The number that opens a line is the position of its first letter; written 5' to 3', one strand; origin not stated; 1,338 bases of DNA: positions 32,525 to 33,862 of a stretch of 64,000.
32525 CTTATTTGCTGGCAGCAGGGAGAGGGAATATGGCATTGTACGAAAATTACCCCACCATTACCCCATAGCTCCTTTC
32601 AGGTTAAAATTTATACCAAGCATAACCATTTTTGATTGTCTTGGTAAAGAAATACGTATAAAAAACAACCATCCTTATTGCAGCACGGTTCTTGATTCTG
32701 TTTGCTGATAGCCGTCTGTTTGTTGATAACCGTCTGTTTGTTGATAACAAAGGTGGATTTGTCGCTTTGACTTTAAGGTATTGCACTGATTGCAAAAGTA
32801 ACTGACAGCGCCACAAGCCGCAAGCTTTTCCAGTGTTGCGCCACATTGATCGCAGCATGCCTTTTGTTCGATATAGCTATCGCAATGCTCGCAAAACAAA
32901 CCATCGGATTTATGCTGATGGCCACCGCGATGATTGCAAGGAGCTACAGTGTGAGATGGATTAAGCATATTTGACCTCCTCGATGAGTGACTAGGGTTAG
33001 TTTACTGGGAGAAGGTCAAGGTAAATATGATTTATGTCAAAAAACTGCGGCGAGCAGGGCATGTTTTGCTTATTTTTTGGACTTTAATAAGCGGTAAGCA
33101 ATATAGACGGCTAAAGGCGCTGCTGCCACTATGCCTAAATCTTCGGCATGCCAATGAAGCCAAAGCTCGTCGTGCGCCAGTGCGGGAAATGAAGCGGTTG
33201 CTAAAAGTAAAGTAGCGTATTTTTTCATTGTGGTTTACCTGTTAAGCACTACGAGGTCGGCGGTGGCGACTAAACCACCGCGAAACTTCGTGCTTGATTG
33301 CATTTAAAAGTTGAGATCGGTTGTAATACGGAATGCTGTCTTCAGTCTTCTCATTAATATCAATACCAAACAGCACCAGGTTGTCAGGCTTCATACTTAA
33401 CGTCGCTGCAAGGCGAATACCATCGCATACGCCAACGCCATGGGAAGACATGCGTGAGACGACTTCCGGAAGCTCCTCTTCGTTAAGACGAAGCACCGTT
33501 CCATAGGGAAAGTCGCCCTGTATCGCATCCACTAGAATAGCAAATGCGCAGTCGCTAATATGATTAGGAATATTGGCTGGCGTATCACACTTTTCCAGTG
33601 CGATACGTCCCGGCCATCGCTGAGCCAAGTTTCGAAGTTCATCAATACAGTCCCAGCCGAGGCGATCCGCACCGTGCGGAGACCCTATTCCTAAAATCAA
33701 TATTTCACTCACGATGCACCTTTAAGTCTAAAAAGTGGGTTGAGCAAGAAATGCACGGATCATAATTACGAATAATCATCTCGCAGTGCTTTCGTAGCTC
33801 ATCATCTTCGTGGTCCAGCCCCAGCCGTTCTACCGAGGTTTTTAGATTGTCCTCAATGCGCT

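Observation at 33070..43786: Self-contained group-3b-type (sulfhydrogenase-like) NiFe hydrogenase island with a divergent hypCABDFE set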

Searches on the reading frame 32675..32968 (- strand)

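Call 17: search_protein_families(library=pfam, max_evalue=0.01, proteins=[window:32675-32968:-])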
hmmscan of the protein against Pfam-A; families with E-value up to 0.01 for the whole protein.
window:32675-32968:- (97 aa): 2 families
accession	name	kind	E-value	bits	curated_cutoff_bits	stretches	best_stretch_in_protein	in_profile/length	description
PF07191.17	Zn_ribbon_6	-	1e-17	64.3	25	1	11-72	6-65/67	Double zinc ribbon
PF06827.20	zf-FPG_IleRS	-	9.6e-05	22.6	21.3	1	39-62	4-27/30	Zinc finger found in FPG and IleRS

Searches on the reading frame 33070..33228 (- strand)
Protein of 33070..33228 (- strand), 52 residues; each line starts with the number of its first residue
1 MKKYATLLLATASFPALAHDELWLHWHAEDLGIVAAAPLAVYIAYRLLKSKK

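Call 3: search_protein_families(library=pfam, proteins=[window:33070-33228:-])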
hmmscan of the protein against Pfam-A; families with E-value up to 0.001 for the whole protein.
window:33070-33228:- (52 aa): 0 families

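Call 60: find_homologous_proteins(query=window:33070-33228:-, max_evalue=0.01)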
Query window:33070-33228:- (52 aa): 1 proteins with E <= 0.01 among 2 candidates.
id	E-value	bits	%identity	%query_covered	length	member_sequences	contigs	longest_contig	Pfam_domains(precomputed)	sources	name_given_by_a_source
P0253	6.8e-26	106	100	100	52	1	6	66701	-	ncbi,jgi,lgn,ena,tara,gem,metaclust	jgi:hypothetical protein|tara:strand:+ start:19523 stop:19681 length:159 start_codon:yes stop_codon:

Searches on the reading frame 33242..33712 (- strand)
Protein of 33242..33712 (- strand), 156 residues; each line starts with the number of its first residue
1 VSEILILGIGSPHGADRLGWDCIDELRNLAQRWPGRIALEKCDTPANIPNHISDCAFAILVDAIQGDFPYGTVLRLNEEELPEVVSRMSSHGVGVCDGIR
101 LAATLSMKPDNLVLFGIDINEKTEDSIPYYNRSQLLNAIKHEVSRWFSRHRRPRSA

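Call 3: search_protein_families(library=pfam, proteins=[window:33242-33712:-])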
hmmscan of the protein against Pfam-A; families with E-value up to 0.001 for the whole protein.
window:33242-33712:- (156 aa): 1 family
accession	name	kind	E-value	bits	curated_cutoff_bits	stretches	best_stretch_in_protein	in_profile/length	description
PF01750.23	HycI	-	3.4e-07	30.6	23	1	50-123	31-106/130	Hydrogenase maturation protease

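Call 13: search_protein_families(library=ncbifam, proteins=[window:33242-33712:-])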
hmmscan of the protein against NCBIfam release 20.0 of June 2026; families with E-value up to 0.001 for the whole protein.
window:33242-33712:- (156 aa): 4 families
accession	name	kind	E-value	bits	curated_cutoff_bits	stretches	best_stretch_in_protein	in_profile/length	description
TIGR00072.1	hydrog_prot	superfamily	1.8e-12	47.5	47.45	1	5-121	1-119/145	hydrogenase maturation protease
TIGR00140.1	hupD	subfamily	9.8e-09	35.3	151.8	1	4-122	1-121/151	HyaD/HybD family hydrogenase maturation endopeptidase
NF045519.1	NiFeSe_H2_mat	exception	2e-06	27.7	190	1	3-127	2-126/152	NiFeSe hydrogenase maturation protease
NF007777.0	PRK10466.1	equivalog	2.9e-06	27.1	190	1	4-119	3-121/164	HyaD/HybD family hydrogenase maturation endopeptidase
